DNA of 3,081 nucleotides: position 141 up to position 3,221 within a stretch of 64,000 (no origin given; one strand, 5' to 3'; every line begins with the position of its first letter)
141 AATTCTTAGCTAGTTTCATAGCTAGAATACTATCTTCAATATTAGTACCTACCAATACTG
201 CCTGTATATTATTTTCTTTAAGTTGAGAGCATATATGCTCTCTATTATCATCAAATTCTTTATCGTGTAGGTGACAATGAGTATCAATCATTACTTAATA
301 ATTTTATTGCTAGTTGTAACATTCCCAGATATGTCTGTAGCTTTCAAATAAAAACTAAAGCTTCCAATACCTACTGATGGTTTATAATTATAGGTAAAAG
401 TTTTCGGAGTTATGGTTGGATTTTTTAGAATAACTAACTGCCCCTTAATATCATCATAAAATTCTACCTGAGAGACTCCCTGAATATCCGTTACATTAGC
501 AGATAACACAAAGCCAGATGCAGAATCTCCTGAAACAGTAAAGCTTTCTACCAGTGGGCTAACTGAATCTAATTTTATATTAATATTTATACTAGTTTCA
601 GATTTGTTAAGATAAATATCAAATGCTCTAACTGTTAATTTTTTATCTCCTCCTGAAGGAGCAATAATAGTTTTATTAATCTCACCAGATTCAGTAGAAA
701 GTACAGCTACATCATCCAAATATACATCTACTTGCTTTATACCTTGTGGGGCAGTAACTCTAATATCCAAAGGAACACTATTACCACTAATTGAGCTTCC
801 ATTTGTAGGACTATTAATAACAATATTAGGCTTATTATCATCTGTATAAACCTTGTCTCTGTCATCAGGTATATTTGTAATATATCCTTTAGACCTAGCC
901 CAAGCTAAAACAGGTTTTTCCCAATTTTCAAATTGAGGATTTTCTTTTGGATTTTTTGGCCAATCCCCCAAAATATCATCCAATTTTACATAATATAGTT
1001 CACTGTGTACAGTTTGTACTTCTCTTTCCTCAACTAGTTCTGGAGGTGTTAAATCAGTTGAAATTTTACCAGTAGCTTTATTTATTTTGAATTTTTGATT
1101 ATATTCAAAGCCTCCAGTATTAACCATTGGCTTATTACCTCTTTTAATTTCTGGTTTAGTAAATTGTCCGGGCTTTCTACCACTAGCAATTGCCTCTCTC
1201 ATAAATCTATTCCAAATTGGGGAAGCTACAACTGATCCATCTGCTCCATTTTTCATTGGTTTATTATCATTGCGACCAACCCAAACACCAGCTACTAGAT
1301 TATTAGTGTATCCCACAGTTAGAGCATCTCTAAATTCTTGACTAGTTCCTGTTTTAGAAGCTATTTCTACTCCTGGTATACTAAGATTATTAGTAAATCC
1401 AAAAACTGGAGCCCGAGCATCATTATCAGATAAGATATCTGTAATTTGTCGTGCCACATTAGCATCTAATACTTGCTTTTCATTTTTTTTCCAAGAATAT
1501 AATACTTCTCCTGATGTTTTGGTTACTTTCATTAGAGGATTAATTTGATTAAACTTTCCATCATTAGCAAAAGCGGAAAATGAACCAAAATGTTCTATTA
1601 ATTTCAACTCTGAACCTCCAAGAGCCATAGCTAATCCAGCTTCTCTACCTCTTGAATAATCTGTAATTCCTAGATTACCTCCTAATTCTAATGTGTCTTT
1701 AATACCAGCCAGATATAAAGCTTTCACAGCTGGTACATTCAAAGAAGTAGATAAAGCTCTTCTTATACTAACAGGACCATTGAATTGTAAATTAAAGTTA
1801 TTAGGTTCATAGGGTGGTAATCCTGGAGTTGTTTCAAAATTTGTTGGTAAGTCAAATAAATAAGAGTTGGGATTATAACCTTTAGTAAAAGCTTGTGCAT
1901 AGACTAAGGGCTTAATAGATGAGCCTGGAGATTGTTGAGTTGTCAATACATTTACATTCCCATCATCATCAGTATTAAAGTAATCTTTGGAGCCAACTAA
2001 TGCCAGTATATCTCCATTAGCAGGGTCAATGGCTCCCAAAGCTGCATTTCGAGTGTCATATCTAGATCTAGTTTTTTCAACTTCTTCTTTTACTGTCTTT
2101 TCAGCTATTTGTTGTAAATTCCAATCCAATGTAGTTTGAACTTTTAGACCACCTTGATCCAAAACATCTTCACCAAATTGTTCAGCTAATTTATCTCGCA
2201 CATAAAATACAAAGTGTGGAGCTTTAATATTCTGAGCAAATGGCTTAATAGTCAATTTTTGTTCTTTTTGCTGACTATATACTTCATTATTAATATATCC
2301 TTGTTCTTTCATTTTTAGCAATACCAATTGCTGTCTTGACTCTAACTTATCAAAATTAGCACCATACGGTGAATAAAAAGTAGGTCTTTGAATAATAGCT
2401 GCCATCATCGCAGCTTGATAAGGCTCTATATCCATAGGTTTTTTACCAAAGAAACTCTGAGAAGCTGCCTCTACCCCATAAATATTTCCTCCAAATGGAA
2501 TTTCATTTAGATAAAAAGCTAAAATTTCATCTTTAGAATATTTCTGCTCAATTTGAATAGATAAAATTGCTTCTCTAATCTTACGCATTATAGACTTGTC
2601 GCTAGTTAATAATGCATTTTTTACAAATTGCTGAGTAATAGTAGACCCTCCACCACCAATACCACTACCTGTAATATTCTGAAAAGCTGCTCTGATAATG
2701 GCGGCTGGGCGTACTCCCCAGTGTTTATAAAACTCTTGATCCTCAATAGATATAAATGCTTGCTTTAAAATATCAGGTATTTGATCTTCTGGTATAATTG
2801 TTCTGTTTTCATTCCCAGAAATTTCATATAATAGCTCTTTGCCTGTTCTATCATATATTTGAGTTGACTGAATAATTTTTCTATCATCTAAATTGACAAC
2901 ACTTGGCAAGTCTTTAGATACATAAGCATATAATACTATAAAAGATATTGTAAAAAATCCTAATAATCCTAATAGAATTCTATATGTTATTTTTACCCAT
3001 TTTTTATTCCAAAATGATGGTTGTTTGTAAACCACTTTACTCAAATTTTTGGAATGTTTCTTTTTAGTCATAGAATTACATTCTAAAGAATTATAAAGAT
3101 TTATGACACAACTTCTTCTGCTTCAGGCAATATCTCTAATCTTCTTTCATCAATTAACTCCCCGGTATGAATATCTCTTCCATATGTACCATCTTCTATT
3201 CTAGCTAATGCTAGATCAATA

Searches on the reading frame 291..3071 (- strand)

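Call 18: search_protein_families(library=pfam, proteins=[window:291-3071:-], max_evalue=0.001)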
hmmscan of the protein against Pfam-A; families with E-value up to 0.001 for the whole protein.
window:291-3071:- (926 aa): 3 families
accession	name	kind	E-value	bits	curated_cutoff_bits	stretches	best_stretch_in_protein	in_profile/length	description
PF00912.28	Transgly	-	2.1e-60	203.7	27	1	79-254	3-177/178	Transglycosylase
PF00905.27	Transpeptidase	-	1.6e-18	67.4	22.1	1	347-590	5-266/299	Penicillin binding protein transpeptidase domain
PF17957.7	Big_7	-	3.2e-11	44.2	24.1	1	748-814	1-70/70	Bacterial Ig domain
